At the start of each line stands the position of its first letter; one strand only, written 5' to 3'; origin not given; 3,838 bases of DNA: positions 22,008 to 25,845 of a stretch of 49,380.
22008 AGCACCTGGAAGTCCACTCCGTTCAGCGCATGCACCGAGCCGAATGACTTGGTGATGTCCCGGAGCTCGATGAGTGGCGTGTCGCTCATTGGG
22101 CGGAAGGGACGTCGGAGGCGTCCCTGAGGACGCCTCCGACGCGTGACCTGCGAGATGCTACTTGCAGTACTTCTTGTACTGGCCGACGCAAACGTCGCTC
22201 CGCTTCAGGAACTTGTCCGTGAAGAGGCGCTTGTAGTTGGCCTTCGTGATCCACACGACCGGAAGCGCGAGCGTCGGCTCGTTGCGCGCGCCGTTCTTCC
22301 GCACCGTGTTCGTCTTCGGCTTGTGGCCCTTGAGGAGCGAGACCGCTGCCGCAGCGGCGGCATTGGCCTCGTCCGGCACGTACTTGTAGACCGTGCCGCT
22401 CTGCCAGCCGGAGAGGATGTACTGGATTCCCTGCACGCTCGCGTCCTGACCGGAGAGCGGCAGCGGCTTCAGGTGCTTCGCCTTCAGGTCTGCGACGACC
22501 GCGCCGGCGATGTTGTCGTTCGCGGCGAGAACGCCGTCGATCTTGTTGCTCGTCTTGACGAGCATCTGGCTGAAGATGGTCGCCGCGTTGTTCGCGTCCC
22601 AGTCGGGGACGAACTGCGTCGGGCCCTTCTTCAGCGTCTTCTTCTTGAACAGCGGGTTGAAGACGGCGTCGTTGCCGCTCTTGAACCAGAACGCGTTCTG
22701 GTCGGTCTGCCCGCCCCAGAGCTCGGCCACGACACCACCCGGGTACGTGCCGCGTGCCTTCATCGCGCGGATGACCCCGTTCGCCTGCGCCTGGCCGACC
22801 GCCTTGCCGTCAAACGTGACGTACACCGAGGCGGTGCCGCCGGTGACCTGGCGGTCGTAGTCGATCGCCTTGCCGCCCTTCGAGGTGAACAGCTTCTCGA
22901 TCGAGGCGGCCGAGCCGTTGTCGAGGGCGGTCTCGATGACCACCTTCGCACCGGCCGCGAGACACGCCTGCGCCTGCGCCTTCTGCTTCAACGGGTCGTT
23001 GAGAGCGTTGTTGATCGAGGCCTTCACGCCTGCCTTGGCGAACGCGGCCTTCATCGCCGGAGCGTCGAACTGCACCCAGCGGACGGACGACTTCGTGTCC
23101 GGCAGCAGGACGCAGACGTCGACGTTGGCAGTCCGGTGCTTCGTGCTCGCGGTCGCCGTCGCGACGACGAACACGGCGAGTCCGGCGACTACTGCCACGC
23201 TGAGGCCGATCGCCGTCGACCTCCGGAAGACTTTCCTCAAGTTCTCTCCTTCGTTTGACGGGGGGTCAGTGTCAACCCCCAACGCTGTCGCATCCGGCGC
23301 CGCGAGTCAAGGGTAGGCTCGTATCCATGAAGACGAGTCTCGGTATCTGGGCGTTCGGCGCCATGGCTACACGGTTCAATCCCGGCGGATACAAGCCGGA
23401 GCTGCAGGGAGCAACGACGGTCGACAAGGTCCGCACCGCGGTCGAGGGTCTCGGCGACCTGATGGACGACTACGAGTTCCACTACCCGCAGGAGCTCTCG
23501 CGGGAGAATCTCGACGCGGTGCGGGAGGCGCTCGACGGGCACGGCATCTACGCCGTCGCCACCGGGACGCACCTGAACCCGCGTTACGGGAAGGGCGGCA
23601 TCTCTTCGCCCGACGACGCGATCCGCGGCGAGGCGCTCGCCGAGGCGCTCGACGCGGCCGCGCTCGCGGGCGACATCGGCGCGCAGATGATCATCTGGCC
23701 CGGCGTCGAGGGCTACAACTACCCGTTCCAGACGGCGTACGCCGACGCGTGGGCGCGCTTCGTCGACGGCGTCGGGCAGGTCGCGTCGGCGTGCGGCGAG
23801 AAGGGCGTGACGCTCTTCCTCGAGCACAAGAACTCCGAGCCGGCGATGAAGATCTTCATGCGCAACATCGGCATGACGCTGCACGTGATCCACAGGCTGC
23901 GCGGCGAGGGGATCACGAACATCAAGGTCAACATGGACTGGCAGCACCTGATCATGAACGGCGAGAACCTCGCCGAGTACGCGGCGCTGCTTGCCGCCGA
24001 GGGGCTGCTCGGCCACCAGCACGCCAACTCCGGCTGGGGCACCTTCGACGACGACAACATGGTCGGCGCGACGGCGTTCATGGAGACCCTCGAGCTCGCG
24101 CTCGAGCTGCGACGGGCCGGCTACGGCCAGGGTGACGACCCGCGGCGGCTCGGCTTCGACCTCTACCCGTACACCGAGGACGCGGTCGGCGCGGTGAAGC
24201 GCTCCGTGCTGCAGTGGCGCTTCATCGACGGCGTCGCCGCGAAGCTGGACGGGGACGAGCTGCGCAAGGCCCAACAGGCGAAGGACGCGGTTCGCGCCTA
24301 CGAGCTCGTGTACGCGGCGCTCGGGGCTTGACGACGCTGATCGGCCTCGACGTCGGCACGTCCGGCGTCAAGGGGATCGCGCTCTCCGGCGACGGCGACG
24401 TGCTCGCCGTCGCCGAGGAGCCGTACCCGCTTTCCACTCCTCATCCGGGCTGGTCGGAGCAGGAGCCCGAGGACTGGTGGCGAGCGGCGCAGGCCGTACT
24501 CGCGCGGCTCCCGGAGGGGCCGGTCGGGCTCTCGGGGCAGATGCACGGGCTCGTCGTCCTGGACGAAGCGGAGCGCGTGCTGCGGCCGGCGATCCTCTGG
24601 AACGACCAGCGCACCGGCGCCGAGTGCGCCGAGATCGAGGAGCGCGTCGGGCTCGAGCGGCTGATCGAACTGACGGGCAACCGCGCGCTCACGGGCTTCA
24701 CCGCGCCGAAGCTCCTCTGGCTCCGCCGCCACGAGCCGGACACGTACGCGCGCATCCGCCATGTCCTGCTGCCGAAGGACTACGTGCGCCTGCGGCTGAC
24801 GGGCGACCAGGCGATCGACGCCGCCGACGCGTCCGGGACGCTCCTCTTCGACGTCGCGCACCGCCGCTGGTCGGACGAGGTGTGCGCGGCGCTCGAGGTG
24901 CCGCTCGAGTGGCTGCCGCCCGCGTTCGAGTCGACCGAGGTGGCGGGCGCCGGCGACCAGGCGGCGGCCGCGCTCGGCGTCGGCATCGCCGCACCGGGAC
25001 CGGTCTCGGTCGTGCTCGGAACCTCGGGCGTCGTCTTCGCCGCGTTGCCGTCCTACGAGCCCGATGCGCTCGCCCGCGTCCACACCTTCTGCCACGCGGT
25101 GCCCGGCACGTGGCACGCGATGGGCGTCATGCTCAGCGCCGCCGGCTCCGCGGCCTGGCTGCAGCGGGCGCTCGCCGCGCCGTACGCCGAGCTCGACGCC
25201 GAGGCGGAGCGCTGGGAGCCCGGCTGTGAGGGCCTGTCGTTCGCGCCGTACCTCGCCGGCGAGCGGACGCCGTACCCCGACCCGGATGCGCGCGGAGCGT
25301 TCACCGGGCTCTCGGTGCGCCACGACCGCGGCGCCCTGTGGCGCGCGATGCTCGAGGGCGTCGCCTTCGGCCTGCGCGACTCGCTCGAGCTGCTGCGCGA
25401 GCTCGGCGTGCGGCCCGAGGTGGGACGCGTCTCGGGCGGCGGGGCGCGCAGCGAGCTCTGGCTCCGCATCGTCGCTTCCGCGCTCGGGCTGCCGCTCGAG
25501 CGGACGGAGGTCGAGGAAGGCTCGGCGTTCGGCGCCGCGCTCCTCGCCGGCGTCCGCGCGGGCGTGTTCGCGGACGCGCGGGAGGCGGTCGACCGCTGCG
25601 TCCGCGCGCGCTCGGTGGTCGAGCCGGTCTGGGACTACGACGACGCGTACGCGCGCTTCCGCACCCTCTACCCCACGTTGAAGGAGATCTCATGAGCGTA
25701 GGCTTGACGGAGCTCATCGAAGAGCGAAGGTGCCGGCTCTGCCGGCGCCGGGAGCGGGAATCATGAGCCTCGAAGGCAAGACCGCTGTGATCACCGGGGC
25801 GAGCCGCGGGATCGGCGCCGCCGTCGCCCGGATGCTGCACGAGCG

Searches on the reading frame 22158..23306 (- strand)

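Call 88: search_protein_families(library=pfam, proteins=[window:22158-23306:-], max_evalue=0.00001)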
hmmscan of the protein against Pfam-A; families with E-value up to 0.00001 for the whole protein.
window:22158-23306:- (382 aa): 1 family
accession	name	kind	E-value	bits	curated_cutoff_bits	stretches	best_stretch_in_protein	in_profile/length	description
PF13407.12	Peripla_BP_4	-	5.3e-38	131.5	35.1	1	67-328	3-257/258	Periplasmic binding protein domain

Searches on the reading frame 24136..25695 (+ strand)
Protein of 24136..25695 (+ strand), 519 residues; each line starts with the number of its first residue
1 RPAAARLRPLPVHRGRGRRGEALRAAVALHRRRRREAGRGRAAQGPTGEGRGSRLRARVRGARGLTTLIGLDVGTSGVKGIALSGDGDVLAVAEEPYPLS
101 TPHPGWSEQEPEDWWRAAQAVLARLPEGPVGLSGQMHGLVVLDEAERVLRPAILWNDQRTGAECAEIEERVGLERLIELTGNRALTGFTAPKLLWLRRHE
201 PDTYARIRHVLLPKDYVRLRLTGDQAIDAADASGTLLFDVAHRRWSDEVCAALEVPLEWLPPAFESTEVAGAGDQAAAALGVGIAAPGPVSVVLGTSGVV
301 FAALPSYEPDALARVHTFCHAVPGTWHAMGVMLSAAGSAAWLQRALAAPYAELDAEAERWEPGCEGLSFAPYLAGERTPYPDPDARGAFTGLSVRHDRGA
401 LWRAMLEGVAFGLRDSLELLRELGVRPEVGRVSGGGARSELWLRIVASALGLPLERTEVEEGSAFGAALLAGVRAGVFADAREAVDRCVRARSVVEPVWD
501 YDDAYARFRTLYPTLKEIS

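Call 88: search_protein_families(library=pfam, proteins=[window:24136-25695:+], max_evalue=0.00001)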
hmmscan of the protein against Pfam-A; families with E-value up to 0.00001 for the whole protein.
window:24136-25695:+ (519 aa): 2 families
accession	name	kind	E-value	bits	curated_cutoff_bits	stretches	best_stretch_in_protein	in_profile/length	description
PF00370.27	FGGY_N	-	2.5e-58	198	28.8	1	68-295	2-237/245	FGGY family of carbohydrate kinases, N-terminal domain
PF02782.22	FGGY_C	-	5e-35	121.5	27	1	291-473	2-196/198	FGGY family of carbohydrate kinases, C-terminal domain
